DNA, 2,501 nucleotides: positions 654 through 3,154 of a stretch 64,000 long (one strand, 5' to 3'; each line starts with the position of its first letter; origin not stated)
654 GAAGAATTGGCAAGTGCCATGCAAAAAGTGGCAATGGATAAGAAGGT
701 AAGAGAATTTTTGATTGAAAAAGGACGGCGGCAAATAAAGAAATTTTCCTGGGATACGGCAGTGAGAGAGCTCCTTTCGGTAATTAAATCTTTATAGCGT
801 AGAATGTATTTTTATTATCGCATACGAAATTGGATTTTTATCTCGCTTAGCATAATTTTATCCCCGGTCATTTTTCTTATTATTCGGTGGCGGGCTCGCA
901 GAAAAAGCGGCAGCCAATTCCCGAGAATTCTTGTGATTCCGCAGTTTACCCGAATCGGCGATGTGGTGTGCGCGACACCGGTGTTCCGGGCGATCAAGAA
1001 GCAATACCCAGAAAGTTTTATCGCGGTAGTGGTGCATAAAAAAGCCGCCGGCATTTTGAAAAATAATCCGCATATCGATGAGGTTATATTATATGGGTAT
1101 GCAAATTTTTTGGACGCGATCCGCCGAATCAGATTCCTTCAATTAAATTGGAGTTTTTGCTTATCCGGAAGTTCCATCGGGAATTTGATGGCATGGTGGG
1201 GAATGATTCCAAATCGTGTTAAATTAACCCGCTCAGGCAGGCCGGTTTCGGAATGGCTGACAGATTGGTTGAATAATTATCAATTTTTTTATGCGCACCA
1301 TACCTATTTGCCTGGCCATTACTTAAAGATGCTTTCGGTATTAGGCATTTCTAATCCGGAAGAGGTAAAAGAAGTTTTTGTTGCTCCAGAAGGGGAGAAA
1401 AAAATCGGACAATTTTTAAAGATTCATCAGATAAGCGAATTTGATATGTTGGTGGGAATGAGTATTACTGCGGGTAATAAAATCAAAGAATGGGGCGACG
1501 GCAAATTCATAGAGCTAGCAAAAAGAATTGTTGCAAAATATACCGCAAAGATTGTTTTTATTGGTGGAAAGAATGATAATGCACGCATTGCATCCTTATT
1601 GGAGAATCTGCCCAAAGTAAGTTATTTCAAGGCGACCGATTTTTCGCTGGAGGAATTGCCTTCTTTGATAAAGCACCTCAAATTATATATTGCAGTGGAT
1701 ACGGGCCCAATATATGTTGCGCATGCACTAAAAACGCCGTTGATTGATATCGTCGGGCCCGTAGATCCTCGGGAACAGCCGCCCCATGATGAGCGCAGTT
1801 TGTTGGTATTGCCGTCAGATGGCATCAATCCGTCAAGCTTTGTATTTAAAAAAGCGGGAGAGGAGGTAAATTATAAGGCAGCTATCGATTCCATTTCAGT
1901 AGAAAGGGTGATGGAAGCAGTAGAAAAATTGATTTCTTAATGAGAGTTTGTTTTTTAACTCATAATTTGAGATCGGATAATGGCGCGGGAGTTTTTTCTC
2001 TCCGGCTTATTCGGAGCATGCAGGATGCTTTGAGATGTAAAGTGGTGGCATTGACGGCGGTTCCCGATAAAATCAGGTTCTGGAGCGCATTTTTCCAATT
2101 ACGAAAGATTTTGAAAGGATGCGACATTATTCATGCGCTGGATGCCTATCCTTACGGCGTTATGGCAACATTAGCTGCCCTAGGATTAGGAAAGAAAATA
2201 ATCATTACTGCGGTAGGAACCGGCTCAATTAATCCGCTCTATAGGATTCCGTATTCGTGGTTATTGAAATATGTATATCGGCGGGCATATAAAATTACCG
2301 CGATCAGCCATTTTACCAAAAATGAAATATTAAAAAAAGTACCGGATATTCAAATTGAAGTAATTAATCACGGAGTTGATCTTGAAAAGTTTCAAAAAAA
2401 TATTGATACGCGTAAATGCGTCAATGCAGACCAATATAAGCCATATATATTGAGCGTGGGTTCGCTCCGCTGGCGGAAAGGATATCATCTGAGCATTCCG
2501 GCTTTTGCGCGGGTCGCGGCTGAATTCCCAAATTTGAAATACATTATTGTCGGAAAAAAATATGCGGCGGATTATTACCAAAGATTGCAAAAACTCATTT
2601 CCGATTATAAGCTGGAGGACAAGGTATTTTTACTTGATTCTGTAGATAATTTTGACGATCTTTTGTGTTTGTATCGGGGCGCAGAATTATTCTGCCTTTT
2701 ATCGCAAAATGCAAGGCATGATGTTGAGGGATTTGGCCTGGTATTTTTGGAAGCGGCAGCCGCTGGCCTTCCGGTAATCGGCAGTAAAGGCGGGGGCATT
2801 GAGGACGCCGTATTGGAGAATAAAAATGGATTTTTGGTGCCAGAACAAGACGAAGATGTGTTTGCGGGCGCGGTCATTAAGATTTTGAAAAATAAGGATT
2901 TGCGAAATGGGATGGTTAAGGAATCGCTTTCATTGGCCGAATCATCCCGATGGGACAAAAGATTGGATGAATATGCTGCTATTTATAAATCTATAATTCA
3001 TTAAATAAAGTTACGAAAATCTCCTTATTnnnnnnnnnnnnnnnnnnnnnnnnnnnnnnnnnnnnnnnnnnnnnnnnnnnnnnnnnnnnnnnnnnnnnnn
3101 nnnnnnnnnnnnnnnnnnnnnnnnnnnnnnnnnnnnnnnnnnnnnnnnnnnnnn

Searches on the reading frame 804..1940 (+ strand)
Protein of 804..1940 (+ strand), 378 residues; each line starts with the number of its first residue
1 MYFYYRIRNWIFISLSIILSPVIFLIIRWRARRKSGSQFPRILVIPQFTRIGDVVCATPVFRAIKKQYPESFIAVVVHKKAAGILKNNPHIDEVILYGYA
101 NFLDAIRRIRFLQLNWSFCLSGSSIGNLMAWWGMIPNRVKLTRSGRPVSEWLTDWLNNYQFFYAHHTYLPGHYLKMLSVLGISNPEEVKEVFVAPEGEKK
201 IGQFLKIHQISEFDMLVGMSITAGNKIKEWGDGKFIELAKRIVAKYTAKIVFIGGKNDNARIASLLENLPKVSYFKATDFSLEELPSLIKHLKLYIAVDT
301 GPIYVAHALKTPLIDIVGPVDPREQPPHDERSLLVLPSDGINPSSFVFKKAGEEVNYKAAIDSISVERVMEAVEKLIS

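Call 12: search_protein_families(library=pfam, proteins=[window:804-1940:+], max_evalue=0.00001)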
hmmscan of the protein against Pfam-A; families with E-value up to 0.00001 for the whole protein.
window:804-1940:+ (378 aa): 1 family
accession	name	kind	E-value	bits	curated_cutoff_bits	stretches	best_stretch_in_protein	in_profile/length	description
PF01075.23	Glyco_transf_9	-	4.2e-15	56.2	22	1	215-332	106-224/247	Glycosyltransferase family 9 (heptosyltransferase)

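Call 63: find_encoding_contigs(protein=window:804-1940:+, flank=10000, max_places=1)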
Protein window:804-1940:+ (378 aa): no gene with exactly this product is on record in the collection.

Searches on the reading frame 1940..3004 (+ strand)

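Call 12: search_protein_families(library=pfam, proteins=[window:1940-3004:+], max_evalue=0.00001)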
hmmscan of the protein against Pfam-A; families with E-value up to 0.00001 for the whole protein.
window:1940-3004:+ (354 aa): 6 families
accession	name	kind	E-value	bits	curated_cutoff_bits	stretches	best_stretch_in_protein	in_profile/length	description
PF00534.26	Glycos_transf_1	-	2.9e-38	131.5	26.4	1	160-328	8-168/172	Glycosyl transferases group 1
PF13692.12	Glyco_trans_1_4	-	2.4e-29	102.9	27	1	168-318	2-142/142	Glycosyl transferases group 1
PF13439.12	Glyco_transf_4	-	4.3e-16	59.8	28.5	1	34-150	44-170/170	Glycosyltransferase Family 4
PF20706.3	GT4-conflict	-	4e-07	29.8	26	1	140-301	175-335/385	Family 4 Glycosyltransferase in conflict systems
PF13579.12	Glyco_trans_4_4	-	4.4e-07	30.8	29.7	1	29-142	36-155/158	Glycosyl transferase 4-like domain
PF13477.12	Glyco_trans_4_2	-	1.5e-06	28.9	23.4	1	30-122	42-138/139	Glycosyl transferase 4-like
